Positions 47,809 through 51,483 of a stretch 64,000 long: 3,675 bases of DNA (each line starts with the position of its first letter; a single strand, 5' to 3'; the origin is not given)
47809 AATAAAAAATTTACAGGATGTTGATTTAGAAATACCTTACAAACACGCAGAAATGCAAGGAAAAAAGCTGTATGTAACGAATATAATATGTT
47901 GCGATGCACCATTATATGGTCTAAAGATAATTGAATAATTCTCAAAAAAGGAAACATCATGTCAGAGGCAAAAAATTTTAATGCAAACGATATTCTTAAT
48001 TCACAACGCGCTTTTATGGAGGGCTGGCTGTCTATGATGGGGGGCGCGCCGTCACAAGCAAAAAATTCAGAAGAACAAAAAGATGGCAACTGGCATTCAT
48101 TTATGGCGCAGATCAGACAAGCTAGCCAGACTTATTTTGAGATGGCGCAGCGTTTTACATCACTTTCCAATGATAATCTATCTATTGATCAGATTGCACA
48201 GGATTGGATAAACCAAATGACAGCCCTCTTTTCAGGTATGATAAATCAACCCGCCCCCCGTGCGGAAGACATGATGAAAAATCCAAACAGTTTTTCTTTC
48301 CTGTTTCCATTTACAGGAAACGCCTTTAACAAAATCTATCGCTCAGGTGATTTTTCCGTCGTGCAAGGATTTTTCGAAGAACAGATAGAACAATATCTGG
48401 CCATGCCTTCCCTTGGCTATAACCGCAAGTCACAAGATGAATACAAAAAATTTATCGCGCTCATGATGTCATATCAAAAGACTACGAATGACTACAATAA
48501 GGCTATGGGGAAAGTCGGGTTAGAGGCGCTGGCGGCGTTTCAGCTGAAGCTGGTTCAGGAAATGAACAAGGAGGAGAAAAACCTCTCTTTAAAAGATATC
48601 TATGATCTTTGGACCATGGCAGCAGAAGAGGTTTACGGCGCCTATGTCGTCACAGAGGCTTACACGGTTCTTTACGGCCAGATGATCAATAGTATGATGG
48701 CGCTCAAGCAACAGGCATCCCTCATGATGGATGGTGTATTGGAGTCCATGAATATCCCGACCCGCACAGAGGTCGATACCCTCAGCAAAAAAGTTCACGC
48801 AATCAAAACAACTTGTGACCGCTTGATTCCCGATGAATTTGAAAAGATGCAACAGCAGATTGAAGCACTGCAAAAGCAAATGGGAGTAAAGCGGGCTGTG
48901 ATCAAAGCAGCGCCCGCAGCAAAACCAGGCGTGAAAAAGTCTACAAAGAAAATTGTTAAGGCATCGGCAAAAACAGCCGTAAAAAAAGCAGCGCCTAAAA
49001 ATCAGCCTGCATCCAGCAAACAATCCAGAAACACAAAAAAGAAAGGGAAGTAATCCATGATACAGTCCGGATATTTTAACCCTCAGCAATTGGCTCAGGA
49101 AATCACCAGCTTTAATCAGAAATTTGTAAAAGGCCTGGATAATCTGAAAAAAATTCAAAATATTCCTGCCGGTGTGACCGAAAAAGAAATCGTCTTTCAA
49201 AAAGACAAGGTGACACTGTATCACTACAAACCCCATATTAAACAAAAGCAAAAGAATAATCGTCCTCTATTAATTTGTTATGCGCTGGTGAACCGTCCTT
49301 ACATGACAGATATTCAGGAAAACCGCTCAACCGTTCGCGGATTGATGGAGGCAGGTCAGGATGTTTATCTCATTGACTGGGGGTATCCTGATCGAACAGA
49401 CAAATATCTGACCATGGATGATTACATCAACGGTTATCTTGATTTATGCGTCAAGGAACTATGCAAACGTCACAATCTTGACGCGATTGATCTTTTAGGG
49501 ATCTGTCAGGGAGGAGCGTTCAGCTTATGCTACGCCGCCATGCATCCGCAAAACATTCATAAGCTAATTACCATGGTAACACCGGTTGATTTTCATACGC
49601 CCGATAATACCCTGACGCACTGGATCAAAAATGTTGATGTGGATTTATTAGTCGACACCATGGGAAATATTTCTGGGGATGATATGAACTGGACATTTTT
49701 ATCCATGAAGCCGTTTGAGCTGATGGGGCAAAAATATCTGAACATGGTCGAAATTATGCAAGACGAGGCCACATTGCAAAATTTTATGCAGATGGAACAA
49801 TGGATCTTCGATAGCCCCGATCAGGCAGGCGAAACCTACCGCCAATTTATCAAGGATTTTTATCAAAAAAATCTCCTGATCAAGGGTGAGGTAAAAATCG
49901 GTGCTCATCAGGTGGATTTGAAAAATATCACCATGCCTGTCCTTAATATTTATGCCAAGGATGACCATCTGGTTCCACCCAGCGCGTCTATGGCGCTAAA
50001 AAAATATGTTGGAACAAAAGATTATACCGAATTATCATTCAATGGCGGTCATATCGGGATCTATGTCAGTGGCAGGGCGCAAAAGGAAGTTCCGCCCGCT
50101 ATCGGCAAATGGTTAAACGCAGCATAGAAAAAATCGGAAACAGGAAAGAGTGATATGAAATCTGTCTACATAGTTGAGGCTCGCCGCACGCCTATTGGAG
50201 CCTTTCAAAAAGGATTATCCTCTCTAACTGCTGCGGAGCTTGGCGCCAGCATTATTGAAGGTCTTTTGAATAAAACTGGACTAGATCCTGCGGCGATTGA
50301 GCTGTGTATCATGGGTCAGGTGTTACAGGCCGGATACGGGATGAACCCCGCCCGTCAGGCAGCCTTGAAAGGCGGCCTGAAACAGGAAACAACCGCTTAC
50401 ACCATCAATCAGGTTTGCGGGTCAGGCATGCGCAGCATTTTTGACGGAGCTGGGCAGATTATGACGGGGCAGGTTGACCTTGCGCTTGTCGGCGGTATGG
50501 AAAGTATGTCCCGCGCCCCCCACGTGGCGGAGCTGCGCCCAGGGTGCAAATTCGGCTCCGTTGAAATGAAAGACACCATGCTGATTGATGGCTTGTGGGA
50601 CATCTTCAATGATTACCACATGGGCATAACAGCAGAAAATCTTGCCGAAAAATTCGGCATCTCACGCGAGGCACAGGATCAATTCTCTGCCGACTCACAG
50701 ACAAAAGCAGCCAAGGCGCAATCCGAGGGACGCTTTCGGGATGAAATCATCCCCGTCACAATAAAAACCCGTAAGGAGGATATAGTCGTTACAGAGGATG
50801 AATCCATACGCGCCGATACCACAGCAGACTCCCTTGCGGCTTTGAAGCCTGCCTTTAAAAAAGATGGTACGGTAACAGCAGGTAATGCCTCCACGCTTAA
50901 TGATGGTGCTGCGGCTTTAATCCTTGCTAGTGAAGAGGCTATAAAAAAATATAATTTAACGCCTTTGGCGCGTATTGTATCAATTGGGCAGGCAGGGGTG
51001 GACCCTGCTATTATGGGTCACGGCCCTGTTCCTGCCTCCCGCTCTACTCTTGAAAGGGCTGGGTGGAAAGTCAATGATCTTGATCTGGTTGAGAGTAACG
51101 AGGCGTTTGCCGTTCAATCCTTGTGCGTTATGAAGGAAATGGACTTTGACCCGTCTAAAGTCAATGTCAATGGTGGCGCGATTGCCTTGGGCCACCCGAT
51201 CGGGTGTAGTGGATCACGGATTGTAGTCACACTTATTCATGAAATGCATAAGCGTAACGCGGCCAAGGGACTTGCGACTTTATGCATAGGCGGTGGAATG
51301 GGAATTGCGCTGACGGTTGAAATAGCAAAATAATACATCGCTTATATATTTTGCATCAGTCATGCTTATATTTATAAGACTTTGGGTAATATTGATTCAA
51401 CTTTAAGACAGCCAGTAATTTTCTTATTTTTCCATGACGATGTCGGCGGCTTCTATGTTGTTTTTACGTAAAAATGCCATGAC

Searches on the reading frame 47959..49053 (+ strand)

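Call 58: search_protein_families(library=pfam, proteins=[window:47959-49053:+], max_evalue=0.00001)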
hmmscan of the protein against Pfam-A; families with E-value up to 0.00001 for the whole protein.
window:47959-49053:+ (364 aa): 1 family
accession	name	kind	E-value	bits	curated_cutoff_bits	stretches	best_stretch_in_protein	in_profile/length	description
PF09712.15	PHA_synth_III_E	-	3.4e-46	158.4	25.7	1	13-283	3-304/311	Poly(R)-hydroxyalkanoic acid synthase subunit (PHA_synth_III_E)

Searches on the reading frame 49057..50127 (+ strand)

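Call 58: search_protein_families(library=pfam, proteins=[window:49057-50127:+], max_evalue=0.00001)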
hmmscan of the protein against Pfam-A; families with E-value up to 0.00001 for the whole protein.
window:49057-50127:+ (356 aa): 3 families
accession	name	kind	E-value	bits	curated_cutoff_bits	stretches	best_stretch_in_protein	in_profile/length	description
PF00561.26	Abhydrolase_1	-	2.2e-26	93.4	25.8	1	70-336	2-242/245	alpha/beta hydrolase fold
PF12146.15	Hydrolase_4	-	1e-06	28.7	27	0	94-181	25-115/239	Serine aminopeptidase, S33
PF11339.14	DUF3141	-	2.5e-06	26.8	29.7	0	132-340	129-356/582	Protein of unknown function (DUF3141)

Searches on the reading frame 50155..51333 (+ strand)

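Call 58: search_protein_families(library=pfam, proteins=[window:50155-51333:+], max_evalue=0.00001)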
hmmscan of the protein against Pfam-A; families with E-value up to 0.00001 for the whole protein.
window:50155-51333:+ (392 aa): 2 families
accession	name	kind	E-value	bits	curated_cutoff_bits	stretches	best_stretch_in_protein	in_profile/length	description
PF00108.29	Thiolase_N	-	2.7e-102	342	26.4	1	4-261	1-260/260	Thiolase, N-terminal domain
PF02803.24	Thiolase_C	-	7e-52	174.7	27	1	268-389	1-122/123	Thiolase, C-terminal domain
